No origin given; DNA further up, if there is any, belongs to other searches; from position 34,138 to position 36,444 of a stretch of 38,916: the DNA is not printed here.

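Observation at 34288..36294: Tail fibre carrying a CX5R protein-tyrosine-phosphatase-like domain on a freshly acquired low-GC cassette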

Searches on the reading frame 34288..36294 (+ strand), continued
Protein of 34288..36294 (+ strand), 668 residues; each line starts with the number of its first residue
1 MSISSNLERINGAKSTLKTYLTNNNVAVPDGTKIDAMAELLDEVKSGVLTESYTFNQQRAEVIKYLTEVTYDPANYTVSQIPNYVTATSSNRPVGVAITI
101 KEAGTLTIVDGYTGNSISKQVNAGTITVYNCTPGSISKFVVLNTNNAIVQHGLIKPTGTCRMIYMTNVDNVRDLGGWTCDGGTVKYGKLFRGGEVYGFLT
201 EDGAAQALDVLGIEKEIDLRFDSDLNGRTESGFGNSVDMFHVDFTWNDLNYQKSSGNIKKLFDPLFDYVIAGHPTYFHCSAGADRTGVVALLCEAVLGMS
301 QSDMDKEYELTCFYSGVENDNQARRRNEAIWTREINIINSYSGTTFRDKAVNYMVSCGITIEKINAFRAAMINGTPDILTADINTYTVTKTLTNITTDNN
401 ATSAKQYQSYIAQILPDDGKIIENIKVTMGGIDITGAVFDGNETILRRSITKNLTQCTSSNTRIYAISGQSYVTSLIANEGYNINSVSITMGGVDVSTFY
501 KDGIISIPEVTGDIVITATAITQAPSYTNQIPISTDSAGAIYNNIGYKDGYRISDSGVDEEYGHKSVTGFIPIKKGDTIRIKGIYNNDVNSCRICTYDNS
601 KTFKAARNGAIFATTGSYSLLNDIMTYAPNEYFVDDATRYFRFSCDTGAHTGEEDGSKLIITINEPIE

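Call 25: find_encoding_contigs(protein=P0010, flank=10000, max_places=2)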
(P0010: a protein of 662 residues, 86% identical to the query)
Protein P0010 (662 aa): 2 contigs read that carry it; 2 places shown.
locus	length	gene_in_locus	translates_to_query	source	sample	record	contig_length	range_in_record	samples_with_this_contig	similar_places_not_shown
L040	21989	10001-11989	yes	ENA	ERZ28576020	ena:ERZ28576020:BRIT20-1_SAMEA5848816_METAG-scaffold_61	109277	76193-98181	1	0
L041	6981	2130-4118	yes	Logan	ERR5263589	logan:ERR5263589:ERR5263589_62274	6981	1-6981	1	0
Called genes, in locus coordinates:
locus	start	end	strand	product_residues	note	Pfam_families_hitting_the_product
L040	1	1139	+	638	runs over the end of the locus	PF13597:NRDD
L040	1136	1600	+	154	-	-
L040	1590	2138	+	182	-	PF13353:Fer4_12 (weak)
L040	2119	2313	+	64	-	PF02943:FeThRed_B (weak)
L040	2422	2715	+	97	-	-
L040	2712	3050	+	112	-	-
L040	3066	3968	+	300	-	PF01520:Amidase_3, PF08230:CW_7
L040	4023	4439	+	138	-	PF00383:dCMP_cyt_deam_1, PF14437:MafB19-deam (weak)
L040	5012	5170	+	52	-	-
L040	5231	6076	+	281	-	PF00112:Peptidase_C1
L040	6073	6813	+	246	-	-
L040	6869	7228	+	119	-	-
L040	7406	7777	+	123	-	-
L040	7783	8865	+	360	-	-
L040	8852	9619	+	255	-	-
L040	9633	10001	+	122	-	-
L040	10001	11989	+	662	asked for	PF13350:Y_phosphatase3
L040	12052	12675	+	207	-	PF00574:CLP_protease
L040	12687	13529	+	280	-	PF02562:PhoH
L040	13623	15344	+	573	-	-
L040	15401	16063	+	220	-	-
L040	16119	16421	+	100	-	-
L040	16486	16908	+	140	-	-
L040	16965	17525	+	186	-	-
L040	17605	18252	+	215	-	-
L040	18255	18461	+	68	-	-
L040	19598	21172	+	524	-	PF11443:DUF2828, PF25043:DUF7788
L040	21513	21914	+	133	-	-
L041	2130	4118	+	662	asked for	PF13350:Y_phosphatase3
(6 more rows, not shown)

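Call 26: find_encoding_contigs(protein=P0084, flank=10000, max_places=2)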
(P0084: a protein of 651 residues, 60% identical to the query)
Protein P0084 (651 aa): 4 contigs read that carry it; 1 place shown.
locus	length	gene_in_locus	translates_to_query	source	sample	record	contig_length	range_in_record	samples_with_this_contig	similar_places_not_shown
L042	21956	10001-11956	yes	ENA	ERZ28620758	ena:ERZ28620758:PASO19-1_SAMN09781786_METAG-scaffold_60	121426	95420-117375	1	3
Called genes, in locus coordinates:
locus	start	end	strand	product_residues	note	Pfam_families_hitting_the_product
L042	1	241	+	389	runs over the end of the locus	-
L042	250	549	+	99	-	-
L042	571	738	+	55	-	-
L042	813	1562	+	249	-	PF20195:DUF6558, PF20753:DUF6558_C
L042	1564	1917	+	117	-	-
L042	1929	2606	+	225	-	-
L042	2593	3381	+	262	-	-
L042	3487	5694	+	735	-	-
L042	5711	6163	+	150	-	-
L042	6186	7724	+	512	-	-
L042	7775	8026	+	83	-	-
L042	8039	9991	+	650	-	PF13472:Lipase_GDSL_2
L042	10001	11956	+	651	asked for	PF13350:Y_phosphatase3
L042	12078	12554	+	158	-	-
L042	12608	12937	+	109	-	PF09682:Phage_holin_6_1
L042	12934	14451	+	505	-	PF05257:CHAP (weak), PF09992:NAGPA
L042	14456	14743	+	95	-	-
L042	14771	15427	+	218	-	-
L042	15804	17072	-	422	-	PF02920:Integrase_DNA, PF14659:Phage_int_SAM_3 (weak), PF00589:Phage_integrase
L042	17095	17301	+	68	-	-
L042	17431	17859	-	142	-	PF00692:dUTPase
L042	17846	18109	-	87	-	-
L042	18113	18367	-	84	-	-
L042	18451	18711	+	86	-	-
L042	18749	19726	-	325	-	-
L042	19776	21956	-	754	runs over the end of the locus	PF02867:Ribonuc_red_lgC, PF12637:TSCPD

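Call 27: predict_structure(alignment_id=A1)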
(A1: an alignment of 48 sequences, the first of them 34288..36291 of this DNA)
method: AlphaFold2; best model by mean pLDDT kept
length: 668 residues; sequences in the alignment: 48
mean_pLDDT: 56.0   pTM: 0.30
mean pLDDT of the five models: 56.0, 51.8, 50.8, 50.3, 48.8
residues with pLDDT >= 90: 7; 70-90: 207; 50-70: 174; < 50: 280
segments of 3 or more residues with pLDDT < 50: 1-11, 29-49, 68-93, 160-246, 272-286, 299-330, 373-413, 428-432, 440-454, 461-470, 649-653
pLDDT, mean of each block of 10 residues (from residue 1): 39 56 55 44 43 68 50 35 35 65 79 61 74 67 80 69 27 25 21 22 28 24 28 31 49 70 65 45 44 61 37 28 36 73 80 86 71 39 24 34 30 48 54 53 30 48 46 67 71 75 69 66 65 85 85 87 85 85 65 85 77 53 69 73 75 64 80
secondary structure, 60 per line:
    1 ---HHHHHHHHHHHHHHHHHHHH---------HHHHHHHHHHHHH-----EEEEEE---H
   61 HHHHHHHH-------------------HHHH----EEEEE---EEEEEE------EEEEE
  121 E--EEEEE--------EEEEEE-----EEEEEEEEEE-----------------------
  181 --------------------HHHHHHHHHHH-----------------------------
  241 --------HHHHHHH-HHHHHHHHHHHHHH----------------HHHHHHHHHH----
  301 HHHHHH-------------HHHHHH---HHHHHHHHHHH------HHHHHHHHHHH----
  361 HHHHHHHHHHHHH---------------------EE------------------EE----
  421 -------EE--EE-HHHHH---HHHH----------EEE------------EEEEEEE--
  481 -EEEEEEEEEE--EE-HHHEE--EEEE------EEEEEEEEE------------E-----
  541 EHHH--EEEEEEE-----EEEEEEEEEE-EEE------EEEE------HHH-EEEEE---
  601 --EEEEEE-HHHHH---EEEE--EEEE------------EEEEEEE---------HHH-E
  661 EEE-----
elements in order (helices of 4 or more, strands of 3 or more residues): H4-23 H33-45 E51-56 H60-68 H88-91 E96-100 E104-109 E116-121 E124-128 E137-142 E148-157 H201-211 H249-255 H257-270 H287-296 H301-306 H320-325 H329-339 H346-356 H361-373 H435-439 H443-446 E457-459 E472-478 E482-491 E504-507 E514-522 E547-553 E559-568 E570-572 E579-582 E593-597 E603-608 H610-614 E618-621 E624-627 E640-646 E660-663

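Call 42: fold_search(model_id=the predicted structure, library=pdb)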
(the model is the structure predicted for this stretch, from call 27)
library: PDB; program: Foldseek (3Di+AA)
matches with E <= 10: 1503; with E <= 0.001: 0
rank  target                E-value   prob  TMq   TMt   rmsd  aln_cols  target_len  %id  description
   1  9oab_Ga               5.4e-03  1.00  0.11  0.44   3.7       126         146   10  C3 reconstruction of the thermophilic bacteriophage P74-26 Neck (released 2026-01-28)
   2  9oab_Gc               5.7e-03  1.00  0.11  0.67   3.6       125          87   10  C3 reconstruction of the thermophilic bacteriophage P74-26 Neck (released 2026-01-28)
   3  6e57_A                1.9e-02  0.38  0.10  0.15  12.8       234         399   13  Bacteroides ovatus mixed-linkage glucan utilization locus (MLGUL) SGBP-B in complex with mixed-linkage heptasaccharide (released 2019-05-29)
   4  3fcg_A                2.7e-02  1.00  0.08  0.58   2.3        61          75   11  Crystal Structure Analysis of the Middle Domain of the Caf1A Usher (released 2008-12-16)
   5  6bt9_B                2.7e-02  0.44  0.09  0.10  14.1       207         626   11  Chitinase ChiA74 from Bacillus thuringiensis (released 2019-03-06)
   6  6e57_B                3.0e-02  0.23  0.09  0.14  15.8       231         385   16  Bacteroides ovatus mixed-linkage glucan utilization locus (MLGUL) SGBP-B in complex with mixed-linkage heptasaccharide (released 2019-05-29)
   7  2n1k_MODEL_1_A        3.2e-02  0.98  0.09  0.42   3.7        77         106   14  Structure of the Third Type III Domain from Human Fibronectin (released 2015-11-11)
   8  8gsx                  3.2e-02  0.25  0.11  0.22  20.1       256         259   12  X-ray structure of Clostridium perfringens pili protein B collagen-binding domains (released 2023-06-07)
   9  3pe9_B                3.4e-02  0.98  0.09  0.49   3.8        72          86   10  Structures of Clostridium thermocellum CbhA fibronectin(III)-like modules (released 2011-11-23)
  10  3fhq_D                3.5e-02  0.54  0.09  0.10  10.6       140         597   11  Structure of endo-beta-N-acetylglucosaminidase A (released 2009-05-05)
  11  3fha_A                3.8e-02  0.66  0.10  0.11  10.8       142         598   10  Structure of endo-beta-N-acetylglucosaminidase A (released 2009-04-28)
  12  6e9b_A                4.5e-02  0.20  0.09  0.14  16.2       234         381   14  Bacteroides ovatus mixed-linkage glucan utilization locus (MLGUL) SGBP-B in complex with mixed-linkage heptasaccharide (released 2019-05-15)
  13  3fhq_B                4.7e-02  0.57  0.10  0.11  10.5       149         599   12  Structure of endo-beta-N-acetylglucosaminidase A (released 2009-05-05)
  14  3v10_B                5.3e-02  0.30  0.11  0.21  14.9       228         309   11  Crystal structure of the collagen binding domain of Erysipelothrix rhusiopathiae surface protein RspB (released 2012-10-24)
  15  3pe9_D                5.6e-02  0.96  0.09  0.49   3.8        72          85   11  Structures of Clostridium thermocellum CbhA fibronectin(III)-like modules (released 2011-11-23)
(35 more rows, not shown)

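Call 48: predict_structure(alignment_id=A3)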
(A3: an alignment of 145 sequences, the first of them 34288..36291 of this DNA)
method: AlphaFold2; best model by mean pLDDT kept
length: 668 residues; sequences in the alignment: 145
mean_pLDDT: 88.5   pTM: 0.72
mean pLDDT of the five models: 88.5, 88.2, 87.9, 86.8, 86.4
residues with pLDDT >= 90: 422; 70-90: 175; 50-70: 67; < 50: 4
segments of 3 or more residues with pLDDT < 50: 1-4
pLDDT, mean of each block of 10 residues (from residue 1): 51 68 65 54 67 97 98 97 92 96 97 96 98 97 94 97 95 98 98 95 95 98 93 96 93 95 98 98 95 99 98 93 93 97 97 96 98 97 94 96 92 91 93 94 73 82 70 76 80 66 91 96 71 85 84 90 88 89 85 90 85 83 87 86 81 72 80
secondary structure, 60 per line:
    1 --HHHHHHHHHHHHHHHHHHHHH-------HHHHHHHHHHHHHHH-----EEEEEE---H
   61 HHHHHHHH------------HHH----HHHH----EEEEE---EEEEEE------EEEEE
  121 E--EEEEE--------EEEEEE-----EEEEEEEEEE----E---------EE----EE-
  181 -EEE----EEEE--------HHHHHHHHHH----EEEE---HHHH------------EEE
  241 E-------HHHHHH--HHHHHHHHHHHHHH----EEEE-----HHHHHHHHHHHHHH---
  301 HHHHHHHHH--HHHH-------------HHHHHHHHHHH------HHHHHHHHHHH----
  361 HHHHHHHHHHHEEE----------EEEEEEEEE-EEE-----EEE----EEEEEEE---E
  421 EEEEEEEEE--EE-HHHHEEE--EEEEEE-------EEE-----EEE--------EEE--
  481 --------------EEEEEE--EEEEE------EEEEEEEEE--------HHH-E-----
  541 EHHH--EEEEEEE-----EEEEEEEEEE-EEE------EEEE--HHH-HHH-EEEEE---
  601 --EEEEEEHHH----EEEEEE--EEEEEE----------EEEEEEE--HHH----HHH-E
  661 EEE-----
elements in order: H3-23 H31-45 E51-56 H60-68 H88-91 E96-100 E104-109 E116-121 E124-128 E137-142 E148-157 E182-184 E189-192 H201-210 E215-218 H222-225 E238-241 H249-254 H257-270 E275-278 H284-297 H301-309 H312-315 H329-339 H346-356 H361-371 E372-374 E385-393 E395-397 E403-405 E410-416 E420-429 H435-438 E439-441 E444-449 E457-459 E465-467 E476-478 E495-500 E503-507 E514-522 E547-553 E559-568 E570-572 E579-582 E593-597 E603-608 E616-621 E624-629 E640-646 E660-663

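Call 52: fold_search(model_id=the predicted structure, library=pdb)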
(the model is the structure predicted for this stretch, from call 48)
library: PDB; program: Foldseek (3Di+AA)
matches with E <= 10: 1494; with E <= 0.001: 16
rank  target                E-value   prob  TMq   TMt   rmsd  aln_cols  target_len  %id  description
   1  8dhi_B                2.4e-09  1.00  0.24  0.62   5.4       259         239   21  Crystal Structure of Clostridioides difficile Protein Tyrosine Phosphatase at pH 8.5 (released 2023-07-05)
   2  8dhj_B                2.9e-09  1.00  0.24  0.62   5.4       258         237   20  Crystal structure of Clostridioides difficile Protein Tyrosine Phosphatase at pH 7.5 (released 2023-07-05)
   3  8dhi_A                4.1e-09  1.00  0.24  0.62   5.2       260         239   21  Crystal Structure of Clostridioides difficile Protein Tyrosine Phosphatase at pH 8.5 (released 2023-07-05)
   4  8dhj_A                1.1e-08  1.00  0.25  0.65   5.3       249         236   20  Crystal structure of Clostridioides difficile Protein Tyrosine Phosphatase at pH 7.5 (released 2023-07-05)
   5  1ywf                  1.4e-08  1.00  0.24  0.64   5.5       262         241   19  Crystal Structure of Mycobacterium Tuberculosis Protein Tyrosine Phosphatase PtpB (released 2005-11-22)
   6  2oz5_A                1.5e-08  1.00  0.24  0.58   7.5       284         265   16  Crystal structure of Mycobacterium tuberculosis protein tyrosine phosphatase PtpB in complex with the specific inhibit (released 2007-05-01)
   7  2oz5_B                5.2e-08  1.00  0.24  0.58   6.7       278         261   18  Crystal structure of Mycobacterium tuberculosis protein tyrosine phosphatase PtpB in complex with the specific inhibit (released 2007-05-01)
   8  4rkk_C                1.3e-04  0.99  0.16  0.30  15.4       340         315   10  Structure of a product bound phosphatase (released 2015-01-07)
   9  4rkk_A                2.0e-04  0.99  0.15  0.28  14.0       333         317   11  Structure of a product bound phosphatase (released 2015-01-07)
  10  2vo5_A                2.0e-04  0.16  0.09  0.08  29.7       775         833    9  Structural and biochemical evidence for a boat-like transition state in beta-mannosidases (released 2008-04-01)
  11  8gz4                  5.2e-04  1.00  0.15  0.47   8.3       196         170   14  Crystal structure of MPXV phosphatase (released 2023-05-17)
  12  3cm3                  6.5e-04  1.00  0.15  0.49   9.2       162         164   12  High Resolution Crystal Structure of the Vaccinia Virus Dual-Specificity Phosphatase VH1 (released 2009-02-10)
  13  2q05_D                6.8e-04  1.00  0.15  0.43   9.1       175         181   18  Crystal structure of tyr/ser protein phosphatase from Vaccinia virus WR (released 2007-06-19)
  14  2bzd_C                8.1e-04  0.54  0.11  0.12  17.6       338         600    9  Galactose recognition by the carbohydrate-binding module of a bacterial sialidase. (released 2005-08-19)
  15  4r0s_B                9.6e-04  1.00  0.16  0.57   6.0       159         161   18  Crystal structure of P. aeruginosa TpbA (released 2015-05-06)
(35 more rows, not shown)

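Call 53: fold_search(model_id=the predicted structure, library=viral)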
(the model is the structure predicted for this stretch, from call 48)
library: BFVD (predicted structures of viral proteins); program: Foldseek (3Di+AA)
matches with E <= 10: 1222; with E <= 0.001: 50
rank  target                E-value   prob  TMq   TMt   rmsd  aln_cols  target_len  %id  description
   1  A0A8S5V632            1.0e-58  1.00  0.54  0.60  11.1       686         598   29  Tyrosine phosphatase family protein [Myoviridae sp. ct4uh47]
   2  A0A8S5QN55            1.8e-54  1.00  0.46  0.50  23.0       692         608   32  Tyrosine phosphatase family protein [Ackermannviridae sp. ctQad106]
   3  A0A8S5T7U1            1.0e-26  1.00  0.45  0.50   3.2       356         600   28  Tyrosine phosphatase family protein [Siphoviridae sp. ctAsH36]
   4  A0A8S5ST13            2.8e-09  1.00  0.17  0.27  17.9       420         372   15  Uncharacterized protein [Phage sp. ctcqm2]
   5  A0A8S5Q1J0            1.4e-07  1.00  0.16  0.16  23.5       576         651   12  Tail tube protein [Siphoviridae sp. ctR5S1]
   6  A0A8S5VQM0            1.6e-07  1.00  0.14  0.19  24.7       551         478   11  (no name in the UniProt tables at hand)
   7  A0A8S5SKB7            1.9e-07  1.00  0.12  0.17  17.9       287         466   19  Uncharacterized protein [Siphoviridae sp. ctrCN24]
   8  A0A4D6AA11            4.9e-06  0.94  0.13  0.10  30.5       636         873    9  (no name in the UniProt tables at hand)
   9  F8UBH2                9.2e-06  1.00  0.15  0.22   4.1       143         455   12  (no name in the UniProt tables at hand)
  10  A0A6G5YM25            9.7e-06  1.00  0.14  0.11  20.8       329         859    9  (no name in the UniProt tables at hand)
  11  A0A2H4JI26            9.7e-06  0.99  0.12  0.12  31.6       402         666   11  Uncharacterized protein [uncultured Caudovirales phage]
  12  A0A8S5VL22            1.1e-05  1.00  0.13  0.12  13.0       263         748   15  (no name in the UniProt tables at hand)
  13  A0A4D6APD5            1.1e-05  1.00  0.14  0.15  17.0       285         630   14  (no name in the UniProt tables at hand)
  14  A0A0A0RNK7            1.7e-05  1.00  0.15  0.13  16.9       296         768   14  Uncharacterized protein [Bacillus phage Pookie]
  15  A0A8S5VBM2            1.9e-05  0.98  0.11  0.12  23.1       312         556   16  Uncharacterized protein [Myoviridae sp. ctbEa13]
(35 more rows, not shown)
